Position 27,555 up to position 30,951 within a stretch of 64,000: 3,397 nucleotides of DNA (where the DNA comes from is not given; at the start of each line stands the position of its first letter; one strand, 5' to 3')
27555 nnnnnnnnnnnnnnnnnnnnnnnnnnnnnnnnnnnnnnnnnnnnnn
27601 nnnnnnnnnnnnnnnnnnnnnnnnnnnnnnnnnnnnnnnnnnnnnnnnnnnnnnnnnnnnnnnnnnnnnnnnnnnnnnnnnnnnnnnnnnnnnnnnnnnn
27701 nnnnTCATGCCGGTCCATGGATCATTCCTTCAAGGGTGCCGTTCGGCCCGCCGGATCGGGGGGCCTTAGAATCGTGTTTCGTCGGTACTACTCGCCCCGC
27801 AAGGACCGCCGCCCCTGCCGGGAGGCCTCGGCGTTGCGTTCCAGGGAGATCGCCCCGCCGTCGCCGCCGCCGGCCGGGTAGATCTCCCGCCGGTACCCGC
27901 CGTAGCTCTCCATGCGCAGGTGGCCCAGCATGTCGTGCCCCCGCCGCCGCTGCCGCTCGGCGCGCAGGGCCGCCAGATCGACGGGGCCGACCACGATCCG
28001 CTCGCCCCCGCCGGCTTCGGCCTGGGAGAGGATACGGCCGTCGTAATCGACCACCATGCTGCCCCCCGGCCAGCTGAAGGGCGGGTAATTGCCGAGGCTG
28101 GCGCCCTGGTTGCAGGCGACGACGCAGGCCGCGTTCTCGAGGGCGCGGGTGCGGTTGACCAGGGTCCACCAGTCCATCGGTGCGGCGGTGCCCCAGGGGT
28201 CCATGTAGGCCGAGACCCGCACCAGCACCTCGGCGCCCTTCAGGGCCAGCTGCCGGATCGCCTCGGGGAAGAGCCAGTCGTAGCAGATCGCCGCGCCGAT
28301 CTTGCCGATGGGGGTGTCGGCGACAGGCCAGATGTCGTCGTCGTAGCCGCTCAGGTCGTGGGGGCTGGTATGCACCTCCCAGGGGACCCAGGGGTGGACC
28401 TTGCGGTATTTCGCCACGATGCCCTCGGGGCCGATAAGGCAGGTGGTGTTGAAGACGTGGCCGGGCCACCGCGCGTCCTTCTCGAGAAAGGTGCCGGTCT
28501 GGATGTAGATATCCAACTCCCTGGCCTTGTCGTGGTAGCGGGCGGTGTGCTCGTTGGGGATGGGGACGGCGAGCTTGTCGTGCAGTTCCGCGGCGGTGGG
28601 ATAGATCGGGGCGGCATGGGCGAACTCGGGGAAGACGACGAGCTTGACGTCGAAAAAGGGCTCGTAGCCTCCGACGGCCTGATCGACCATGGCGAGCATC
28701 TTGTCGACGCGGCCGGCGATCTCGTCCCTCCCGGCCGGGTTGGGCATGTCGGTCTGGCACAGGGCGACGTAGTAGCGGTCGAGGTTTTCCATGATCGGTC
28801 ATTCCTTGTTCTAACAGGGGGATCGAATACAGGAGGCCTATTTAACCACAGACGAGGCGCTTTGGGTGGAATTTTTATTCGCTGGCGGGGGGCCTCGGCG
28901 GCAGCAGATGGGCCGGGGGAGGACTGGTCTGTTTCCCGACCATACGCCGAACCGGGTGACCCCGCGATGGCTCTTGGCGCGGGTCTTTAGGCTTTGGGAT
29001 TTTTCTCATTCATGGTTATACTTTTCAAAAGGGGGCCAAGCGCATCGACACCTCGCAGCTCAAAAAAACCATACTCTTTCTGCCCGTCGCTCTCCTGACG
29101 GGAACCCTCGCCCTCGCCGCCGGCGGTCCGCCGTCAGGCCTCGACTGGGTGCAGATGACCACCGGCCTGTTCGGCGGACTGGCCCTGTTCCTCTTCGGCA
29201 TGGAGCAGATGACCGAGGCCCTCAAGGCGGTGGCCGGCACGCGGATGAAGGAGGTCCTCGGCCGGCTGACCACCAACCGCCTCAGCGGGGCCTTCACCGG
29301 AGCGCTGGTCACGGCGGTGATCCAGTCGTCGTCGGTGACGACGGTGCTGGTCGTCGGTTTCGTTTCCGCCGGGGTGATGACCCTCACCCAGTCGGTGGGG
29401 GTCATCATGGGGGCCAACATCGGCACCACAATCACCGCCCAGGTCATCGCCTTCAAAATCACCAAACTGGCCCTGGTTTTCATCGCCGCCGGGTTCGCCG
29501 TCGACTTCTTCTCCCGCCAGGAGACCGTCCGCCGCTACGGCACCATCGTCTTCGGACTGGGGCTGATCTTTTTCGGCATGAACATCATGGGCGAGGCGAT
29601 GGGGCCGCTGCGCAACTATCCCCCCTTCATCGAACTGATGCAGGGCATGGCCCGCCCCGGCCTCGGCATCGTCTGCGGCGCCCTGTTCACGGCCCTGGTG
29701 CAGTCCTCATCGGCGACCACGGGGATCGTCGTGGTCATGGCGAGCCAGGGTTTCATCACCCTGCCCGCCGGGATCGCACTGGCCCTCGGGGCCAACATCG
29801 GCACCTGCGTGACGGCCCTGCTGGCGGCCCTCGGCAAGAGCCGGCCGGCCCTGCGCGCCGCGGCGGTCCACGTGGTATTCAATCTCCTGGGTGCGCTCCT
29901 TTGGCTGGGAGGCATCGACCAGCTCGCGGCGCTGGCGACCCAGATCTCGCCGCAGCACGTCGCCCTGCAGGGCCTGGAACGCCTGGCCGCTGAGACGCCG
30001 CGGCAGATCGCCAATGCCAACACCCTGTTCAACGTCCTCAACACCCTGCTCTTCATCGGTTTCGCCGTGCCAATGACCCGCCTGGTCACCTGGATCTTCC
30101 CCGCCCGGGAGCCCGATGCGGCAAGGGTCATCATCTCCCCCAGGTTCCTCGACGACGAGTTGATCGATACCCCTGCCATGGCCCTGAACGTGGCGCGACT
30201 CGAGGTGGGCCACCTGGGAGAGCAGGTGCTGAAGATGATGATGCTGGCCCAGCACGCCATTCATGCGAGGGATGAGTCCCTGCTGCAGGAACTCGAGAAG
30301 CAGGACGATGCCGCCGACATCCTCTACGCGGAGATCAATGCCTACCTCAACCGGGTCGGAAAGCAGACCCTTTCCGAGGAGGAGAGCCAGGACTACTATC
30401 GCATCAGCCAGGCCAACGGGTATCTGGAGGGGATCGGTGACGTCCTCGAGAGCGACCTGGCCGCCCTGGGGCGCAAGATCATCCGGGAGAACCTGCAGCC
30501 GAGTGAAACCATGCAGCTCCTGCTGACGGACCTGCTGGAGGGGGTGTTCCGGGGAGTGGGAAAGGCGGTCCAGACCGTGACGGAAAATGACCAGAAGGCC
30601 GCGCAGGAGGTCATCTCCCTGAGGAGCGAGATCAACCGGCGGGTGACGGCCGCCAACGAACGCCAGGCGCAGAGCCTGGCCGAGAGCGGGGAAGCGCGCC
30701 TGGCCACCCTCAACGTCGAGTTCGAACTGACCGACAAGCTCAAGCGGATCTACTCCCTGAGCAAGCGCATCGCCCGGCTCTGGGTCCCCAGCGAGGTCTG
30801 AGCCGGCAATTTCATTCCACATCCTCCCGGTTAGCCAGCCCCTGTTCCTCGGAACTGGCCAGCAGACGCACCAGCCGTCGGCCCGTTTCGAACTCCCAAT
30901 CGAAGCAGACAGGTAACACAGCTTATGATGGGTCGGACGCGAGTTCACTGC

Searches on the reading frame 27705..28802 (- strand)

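Call 36: search_protein_families(library=pfam, proteins=[window:27705-28802:-], max_evalue=0.001)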
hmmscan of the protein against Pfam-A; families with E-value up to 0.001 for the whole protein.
window:27705-28802:- (365 aa): 0 families

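Call 63: search_protein_families(library=pfam, proteins=[window:27788-28792:-], max_evalue=0.001)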
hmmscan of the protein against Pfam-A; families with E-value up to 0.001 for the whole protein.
window:27788-28792:- (334 aa): 1 family
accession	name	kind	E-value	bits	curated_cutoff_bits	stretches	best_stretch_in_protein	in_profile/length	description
PF00795.27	CN_hydrolase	-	5.3e-40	137.8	23.2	1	9-279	2-254/256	Carbon-nitrogen hydrolase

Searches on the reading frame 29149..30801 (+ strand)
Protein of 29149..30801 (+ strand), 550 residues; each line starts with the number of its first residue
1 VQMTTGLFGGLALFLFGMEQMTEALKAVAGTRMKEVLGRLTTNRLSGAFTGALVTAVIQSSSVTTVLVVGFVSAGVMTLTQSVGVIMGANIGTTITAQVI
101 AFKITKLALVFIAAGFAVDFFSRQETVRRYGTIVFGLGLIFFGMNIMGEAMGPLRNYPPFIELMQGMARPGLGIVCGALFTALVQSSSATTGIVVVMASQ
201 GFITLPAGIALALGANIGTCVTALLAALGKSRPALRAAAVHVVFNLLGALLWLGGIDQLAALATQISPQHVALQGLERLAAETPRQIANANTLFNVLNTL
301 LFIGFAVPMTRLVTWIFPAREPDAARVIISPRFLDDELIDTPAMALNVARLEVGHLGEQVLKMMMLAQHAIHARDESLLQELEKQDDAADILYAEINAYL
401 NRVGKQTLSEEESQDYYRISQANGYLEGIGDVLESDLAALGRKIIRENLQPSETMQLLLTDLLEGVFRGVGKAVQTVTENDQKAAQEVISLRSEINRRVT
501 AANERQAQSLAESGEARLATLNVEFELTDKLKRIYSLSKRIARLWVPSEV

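Call 36: search_protein_families(library=pfam, proteins=[window:29149-30801:+], max_evalue=0.001)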
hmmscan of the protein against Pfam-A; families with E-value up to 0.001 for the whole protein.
window:29149-30801:+ (550 aa): 3 families
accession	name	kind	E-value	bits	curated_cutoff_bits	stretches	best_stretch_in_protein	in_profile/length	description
PF02690.20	Na_Pi_cotrans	-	2.8e-65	218.9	29.1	2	13-148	1-136/137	Na+/Pi-cotransporter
PF01895.24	PhoU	-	3.1e-12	47.1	23.5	1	355-432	3-81/89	PhoU domain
PF03739.19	LptF_LptG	-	0.00077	19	27.9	1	99-161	274-334/353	Lipopolysaccharide export system permease LptF/LptG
